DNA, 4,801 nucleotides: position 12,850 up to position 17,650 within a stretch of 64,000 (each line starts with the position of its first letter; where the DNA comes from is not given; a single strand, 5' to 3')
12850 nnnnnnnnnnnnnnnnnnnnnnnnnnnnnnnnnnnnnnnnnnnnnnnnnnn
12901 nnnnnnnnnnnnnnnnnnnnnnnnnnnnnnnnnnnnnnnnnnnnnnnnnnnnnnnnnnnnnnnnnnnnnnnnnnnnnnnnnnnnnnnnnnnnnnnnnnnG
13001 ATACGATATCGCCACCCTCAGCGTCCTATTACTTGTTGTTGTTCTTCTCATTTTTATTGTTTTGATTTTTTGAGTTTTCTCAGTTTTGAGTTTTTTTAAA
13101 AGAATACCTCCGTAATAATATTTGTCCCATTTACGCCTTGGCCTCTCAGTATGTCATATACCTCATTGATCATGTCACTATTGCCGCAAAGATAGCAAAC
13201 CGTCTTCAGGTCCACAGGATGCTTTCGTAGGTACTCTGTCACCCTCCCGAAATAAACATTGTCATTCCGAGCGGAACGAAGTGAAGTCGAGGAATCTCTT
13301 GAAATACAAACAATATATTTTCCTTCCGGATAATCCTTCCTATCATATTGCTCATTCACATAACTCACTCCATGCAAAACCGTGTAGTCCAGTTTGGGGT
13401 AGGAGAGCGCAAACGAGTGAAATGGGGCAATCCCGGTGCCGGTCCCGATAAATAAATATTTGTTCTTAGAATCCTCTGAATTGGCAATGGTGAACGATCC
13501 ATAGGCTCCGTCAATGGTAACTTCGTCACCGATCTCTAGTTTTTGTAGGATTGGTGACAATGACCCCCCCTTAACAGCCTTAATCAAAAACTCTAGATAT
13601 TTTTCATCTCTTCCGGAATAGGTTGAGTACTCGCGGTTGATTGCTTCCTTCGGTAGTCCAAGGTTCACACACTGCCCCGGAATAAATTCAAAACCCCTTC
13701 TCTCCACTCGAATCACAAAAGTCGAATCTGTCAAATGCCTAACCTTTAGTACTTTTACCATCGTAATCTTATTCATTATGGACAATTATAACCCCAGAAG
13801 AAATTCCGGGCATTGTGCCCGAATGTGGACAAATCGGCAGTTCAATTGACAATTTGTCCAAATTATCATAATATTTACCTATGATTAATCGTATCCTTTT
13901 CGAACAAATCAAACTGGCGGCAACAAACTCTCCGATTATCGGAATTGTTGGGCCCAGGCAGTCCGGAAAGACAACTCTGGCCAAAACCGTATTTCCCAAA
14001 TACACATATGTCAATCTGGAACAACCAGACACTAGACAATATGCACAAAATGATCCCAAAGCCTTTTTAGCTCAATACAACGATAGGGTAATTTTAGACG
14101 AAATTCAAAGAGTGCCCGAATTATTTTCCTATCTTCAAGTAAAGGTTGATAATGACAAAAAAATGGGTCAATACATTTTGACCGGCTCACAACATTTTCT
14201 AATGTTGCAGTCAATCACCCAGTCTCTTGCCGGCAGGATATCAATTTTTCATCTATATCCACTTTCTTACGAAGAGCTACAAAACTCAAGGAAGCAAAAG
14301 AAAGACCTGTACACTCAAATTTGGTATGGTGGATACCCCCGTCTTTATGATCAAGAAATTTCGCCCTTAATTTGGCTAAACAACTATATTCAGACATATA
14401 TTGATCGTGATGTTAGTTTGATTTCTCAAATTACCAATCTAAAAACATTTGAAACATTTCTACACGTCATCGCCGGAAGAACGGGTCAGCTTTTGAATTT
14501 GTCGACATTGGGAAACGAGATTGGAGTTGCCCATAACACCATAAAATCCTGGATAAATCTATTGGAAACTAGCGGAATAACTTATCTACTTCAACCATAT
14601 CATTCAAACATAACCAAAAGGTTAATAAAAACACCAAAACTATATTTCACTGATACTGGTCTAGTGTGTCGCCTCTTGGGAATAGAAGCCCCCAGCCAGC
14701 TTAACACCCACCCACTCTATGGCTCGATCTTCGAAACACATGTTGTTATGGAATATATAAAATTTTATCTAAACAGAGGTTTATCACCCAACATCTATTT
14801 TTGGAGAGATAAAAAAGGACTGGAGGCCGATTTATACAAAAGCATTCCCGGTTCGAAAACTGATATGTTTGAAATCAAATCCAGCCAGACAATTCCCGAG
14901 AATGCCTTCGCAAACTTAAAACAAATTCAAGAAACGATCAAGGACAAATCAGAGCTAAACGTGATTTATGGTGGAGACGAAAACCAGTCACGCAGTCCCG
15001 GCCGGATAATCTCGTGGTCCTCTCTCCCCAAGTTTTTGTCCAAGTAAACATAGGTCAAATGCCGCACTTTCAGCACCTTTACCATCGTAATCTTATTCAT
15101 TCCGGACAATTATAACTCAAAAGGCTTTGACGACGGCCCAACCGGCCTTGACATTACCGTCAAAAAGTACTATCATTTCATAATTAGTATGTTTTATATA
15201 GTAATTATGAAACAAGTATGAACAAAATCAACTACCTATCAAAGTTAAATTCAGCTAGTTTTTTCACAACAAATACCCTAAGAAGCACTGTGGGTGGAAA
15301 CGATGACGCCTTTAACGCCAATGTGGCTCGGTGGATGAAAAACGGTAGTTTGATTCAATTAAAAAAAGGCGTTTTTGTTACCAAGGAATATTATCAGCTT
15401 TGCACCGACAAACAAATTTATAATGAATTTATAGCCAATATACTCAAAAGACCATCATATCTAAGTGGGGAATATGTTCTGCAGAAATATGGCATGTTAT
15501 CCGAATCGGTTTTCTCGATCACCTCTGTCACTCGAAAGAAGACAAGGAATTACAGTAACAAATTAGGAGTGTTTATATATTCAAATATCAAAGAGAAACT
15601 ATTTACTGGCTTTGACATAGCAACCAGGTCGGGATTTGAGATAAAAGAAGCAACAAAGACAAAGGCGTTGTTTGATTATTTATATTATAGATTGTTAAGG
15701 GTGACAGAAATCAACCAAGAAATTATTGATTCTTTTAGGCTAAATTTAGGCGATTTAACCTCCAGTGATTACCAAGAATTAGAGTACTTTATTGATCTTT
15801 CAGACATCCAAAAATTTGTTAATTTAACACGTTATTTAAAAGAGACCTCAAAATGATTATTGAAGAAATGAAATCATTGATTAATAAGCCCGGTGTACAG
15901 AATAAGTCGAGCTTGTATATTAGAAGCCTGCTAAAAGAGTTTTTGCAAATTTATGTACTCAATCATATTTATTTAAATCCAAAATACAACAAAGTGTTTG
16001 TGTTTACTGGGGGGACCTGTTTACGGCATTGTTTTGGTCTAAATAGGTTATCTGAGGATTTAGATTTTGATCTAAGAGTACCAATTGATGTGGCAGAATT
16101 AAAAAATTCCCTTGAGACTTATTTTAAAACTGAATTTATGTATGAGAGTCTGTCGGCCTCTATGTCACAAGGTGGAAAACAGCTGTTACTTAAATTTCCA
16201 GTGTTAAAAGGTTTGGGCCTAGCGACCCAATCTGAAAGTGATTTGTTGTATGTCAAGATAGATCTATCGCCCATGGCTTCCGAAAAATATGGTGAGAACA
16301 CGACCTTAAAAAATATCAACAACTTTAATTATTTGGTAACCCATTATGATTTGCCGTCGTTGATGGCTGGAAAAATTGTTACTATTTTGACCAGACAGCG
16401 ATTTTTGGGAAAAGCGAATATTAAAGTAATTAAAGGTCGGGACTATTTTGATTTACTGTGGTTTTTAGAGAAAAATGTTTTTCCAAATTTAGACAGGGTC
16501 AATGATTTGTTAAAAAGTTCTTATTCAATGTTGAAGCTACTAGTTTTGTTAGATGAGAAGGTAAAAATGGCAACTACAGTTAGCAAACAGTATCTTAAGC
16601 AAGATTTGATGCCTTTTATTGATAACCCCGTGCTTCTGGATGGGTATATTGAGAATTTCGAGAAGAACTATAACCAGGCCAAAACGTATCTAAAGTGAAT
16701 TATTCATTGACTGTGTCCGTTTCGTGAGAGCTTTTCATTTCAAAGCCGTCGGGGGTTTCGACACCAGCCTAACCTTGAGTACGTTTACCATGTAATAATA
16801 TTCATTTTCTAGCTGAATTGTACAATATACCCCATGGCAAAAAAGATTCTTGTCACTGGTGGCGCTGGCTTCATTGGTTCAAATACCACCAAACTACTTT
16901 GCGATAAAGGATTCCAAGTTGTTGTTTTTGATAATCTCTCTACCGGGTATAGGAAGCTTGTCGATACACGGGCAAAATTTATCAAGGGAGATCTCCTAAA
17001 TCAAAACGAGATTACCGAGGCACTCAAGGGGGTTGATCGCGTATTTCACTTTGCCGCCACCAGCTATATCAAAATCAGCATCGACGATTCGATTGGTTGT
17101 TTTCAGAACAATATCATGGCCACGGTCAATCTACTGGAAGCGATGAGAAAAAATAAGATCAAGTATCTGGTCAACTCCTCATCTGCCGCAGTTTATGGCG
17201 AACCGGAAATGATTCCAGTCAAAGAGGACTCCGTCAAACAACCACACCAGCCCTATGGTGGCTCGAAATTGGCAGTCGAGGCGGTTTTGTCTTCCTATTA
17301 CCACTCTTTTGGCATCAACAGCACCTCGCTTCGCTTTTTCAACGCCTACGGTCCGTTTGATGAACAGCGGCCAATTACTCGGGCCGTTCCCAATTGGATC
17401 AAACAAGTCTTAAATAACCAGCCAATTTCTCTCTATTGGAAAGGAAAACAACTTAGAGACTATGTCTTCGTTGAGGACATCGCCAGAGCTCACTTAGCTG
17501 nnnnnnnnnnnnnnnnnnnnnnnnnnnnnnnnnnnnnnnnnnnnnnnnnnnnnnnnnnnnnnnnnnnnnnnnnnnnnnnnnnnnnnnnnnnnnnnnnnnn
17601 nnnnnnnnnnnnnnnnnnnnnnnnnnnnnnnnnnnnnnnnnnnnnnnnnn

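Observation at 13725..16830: Accessory cassette (DUF4143 ATPase plus AbiEi/AbiEii) bounded by three copies of a 64-bp direct repeat that duplicates the FNR-like gene start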

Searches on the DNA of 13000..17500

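Call 41: search_rna_families(source=window, start=13000, end=17500, threshold=evalue, max_evalue=1)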
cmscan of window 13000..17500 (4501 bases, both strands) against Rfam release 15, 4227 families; matches with E-value up to 1: 1.
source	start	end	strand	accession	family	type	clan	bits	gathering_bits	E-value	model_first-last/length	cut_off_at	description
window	16302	16398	+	RF03020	RT-17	Gene; sRNA;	-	21.5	40.4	0.99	1-95/95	no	RT-17 RNA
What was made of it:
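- No Rfam hit (call 41).
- Tried and rejected: An Rfam scan of 13000-17500 gave only one sub-threshold chance hit (call 41).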
